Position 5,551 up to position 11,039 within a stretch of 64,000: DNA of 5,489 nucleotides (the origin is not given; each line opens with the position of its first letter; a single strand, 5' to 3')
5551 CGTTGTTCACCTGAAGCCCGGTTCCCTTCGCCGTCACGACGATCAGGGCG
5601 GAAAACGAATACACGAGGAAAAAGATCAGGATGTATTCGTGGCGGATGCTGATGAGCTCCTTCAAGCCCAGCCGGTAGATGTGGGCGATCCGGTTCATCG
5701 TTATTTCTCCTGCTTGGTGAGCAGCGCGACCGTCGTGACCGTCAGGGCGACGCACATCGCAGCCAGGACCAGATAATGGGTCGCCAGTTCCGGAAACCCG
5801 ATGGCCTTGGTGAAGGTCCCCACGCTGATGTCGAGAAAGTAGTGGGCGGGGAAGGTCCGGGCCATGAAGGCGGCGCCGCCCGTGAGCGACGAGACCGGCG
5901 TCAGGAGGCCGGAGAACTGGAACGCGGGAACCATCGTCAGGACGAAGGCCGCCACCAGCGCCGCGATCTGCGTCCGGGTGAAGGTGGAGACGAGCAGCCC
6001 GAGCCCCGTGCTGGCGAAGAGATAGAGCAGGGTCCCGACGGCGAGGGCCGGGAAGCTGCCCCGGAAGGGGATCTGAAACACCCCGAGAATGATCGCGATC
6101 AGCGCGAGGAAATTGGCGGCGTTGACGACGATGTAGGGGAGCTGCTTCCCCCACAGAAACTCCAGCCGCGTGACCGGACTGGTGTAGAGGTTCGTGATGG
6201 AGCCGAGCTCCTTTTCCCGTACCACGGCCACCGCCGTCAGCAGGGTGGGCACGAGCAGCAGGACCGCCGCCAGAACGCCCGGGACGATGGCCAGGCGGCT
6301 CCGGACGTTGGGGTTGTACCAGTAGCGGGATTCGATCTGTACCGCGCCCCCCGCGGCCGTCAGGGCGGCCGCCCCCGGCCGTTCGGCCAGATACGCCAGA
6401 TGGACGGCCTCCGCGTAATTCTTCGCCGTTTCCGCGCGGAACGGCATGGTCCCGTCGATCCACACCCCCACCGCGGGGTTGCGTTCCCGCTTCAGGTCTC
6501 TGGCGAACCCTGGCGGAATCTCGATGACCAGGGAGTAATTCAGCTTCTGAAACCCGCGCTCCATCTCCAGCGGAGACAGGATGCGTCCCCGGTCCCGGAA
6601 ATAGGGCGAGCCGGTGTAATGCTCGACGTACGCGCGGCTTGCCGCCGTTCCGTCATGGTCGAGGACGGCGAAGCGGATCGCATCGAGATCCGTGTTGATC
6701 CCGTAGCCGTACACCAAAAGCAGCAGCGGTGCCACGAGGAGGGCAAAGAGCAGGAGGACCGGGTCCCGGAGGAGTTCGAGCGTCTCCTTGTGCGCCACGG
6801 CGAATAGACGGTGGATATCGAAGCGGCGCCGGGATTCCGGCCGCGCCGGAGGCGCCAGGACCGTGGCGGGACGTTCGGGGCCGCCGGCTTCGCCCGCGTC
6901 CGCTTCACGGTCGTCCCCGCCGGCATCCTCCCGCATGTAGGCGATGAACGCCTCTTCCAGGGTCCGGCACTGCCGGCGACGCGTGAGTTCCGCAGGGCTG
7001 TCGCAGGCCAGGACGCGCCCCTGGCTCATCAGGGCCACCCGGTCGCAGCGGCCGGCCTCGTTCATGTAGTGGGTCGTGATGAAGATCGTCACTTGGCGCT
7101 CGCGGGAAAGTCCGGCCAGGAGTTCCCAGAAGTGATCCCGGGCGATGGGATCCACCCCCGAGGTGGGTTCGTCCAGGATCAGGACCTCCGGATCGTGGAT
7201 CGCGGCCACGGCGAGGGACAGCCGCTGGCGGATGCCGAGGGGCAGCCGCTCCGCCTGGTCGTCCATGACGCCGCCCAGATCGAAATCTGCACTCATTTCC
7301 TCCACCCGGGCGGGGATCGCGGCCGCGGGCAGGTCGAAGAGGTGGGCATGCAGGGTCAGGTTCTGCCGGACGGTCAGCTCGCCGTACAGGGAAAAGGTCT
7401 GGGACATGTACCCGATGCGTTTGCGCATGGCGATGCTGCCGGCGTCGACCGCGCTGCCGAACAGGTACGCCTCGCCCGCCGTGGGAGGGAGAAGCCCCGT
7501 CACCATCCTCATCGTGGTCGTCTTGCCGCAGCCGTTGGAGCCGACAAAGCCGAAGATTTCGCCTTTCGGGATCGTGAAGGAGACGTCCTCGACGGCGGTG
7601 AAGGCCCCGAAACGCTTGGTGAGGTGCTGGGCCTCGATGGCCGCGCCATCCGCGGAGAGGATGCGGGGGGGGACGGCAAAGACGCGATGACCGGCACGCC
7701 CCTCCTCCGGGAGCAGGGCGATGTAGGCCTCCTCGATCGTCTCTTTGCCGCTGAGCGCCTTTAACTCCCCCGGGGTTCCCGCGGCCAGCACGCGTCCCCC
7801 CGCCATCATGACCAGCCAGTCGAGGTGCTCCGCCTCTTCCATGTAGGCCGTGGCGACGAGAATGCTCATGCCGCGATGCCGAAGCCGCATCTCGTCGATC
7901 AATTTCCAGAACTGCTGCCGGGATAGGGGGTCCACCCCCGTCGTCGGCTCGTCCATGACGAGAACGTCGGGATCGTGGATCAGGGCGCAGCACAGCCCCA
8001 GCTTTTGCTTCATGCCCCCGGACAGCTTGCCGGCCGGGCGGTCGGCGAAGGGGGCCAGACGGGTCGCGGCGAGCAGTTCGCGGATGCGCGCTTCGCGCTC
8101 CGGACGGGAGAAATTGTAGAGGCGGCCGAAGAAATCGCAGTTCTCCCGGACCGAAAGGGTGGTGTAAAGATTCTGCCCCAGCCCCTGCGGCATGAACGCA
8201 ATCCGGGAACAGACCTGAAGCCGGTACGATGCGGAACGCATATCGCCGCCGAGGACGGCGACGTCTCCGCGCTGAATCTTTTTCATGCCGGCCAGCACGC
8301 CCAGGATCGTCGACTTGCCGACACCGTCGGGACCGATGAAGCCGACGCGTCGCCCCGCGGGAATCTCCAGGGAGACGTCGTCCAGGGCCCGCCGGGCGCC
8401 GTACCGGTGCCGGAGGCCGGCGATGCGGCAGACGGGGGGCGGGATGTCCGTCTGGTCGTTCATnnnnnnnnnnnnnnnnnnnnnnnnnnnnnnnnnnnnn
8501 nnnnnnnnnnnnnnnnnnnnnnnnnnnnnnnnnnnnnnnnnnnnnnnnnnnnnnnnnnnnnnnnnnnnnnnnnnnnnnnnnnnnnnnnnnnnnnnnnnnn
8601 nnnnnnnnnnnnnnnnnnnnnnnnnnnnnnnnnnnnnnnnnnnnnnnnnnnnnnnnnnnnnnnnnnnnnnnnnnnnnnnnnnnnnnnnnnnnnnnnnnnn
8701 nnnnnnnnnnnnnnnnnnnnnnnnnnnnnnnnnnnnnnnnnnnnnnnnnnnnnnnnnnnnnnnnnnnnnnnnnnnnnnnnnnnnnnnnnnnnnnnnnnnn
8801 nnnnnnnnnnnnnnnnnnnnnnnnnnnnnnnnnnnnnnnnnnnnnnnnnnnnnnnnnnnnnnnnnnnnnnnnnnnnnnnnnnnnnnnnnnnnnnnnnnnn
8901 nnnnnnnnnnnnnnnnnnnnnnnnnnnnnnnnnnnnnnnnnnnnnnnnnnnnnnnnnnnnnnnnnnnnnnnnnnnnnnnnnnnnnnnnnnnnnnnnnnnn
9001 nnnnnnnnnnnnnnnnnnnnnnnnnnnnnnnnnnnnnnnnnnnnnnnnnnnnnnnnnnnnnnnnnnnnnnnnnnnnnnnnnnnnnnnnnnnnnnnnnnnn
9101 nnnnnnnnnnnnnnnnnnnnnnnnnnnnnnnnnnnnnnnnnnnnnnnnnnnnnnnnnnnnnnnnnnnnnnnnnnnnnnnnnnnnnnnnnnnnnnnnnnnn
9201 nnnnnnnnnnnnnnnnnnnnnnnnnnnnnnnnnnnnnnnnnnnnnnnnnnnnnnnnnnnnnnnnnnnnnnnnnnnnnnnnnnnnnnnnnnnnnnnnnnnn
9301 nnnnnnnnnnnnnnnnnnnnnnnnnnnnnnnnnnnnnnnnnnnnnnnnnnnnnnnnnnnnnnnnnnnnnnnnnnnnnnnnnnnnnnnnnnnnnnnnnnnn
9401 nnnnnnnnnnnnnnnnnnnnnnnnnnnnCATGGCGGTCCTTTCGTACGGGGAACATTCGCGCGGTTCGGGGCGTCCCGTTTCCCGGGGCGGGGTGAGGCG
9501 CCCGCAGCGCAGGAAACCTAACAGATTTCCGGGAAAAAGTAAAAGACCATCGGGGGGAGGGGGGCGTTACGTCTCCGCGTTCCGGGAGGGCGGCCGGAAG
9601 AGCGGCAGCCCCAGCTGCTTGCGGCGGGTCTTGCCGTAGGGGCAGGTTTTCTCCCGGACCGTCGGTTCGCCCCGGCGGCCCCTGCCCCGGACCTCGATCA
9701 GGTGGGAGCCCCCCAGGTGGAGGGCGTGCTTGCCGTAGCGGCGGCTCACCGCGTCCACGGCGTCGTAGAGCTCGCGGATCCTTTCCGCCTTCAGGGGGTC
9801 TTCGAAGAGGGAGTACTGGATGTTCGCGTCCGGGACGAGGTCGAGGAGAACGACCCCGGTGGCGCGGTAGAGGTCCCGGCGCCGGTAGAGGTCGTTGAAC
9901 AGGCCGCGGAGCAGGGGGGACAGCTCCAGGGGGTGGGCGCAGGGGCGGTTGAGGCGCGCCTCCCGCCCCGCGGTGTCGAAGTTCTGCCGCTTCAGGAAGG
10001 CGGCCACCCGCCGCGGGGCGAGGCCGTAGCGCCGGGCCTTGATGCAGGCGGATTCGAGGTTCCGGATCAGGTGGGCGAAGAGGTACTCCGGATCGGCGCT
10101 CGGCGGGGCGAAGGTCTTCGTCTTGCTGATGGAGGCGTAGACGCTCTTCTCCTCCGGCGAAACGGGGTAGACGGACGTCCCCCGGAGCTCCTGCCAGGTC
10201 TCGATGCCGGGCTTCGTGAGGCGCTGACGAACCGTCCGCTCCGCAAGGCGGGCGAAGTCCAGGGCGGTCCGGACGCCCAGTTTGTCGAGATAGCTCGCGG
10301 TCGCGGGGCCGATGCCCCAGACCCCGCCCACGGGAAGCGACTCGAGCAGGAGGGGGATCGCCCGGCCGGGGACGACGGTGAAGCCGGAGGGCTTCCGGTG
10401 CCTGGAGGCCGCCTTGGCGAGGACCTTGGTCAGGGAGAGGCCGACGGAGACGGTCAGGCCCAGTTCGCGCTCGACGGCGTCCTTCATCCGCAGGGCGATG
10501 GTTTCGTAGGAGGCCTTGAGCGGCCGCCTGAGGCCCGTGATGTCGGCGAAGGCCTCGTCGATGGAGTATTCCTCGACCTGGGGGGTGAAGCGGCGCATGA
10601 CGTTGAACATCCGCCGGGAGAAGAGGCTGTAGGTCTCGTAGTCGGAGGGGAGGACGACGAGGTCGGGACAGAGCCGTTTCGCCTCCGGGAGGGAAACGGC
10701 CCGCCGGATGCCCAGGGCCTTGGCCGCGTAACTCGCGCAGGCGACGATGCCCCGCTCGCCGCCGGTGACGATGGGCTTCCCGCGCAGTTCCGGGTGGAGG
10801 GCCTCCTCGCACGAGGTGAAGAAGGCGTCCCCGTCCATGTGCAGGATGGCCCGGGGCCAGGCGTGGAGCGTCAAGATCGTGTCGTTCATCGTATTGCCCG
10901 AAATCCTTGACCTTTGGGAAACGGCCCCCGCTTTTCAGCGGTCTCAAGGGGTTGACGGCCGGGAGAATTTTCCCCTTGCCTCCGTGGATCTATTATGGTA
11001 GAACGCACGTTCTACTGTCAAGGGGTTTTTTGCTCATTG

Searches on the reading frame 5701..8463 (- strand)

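Call 45: search_protein_families(library=pfam, proteins=[window:5701-8463:-], max_evalue=0.00001)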
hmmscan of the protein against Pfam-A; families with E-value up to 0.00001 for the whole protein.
window:5701-8463:- (920 aa): 5 families
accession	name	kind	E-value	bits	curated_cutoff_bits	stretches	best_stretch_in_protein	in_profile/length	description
PF00005.33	ABC_tran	-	3.1e-58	196.7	25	2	292-435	2-137/137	ABC transporter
PF12698.13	ABC2_membrane_3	-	1.9e-41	142.8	31.6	1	571-911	8-345/347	ABC-2 family transporter protein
PF13304.12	AAA_21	-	1.2e-16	62.1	27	0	408-465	239-298/304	AAA domain, putative AbiEii toxin, Type IV TA system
PF12679.13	ABC2_membrane_2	-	8.7e-16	58.4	27.2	1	555-869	2-218/283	ABC-2 family transporter protein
PF01061.29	ABC2_membrane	-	6.6e-15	55.7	26.9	1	713-883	38-209/211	ABC-2 type transporter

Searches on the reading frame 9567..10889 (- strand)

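Call 45: search_protein_families(library=pfam, proteins=[window:9567-10889:-], max_evalue=0.00001)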
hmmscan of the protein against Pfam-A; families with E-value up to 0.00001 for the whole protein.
window:9567-10889:- (440 aa): 2 families
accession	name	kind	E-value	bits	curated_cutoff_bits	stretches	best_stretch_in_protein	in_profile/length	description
PF00817.25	IMS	-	2.1e-46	158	23.2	1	19-163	2-148/148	impB/mucB/samB family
PF11799.13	IMS_C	-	2.1e-15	57.5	20.7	1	253-361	3-109/109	impB/mucB/samB family C-terminal domain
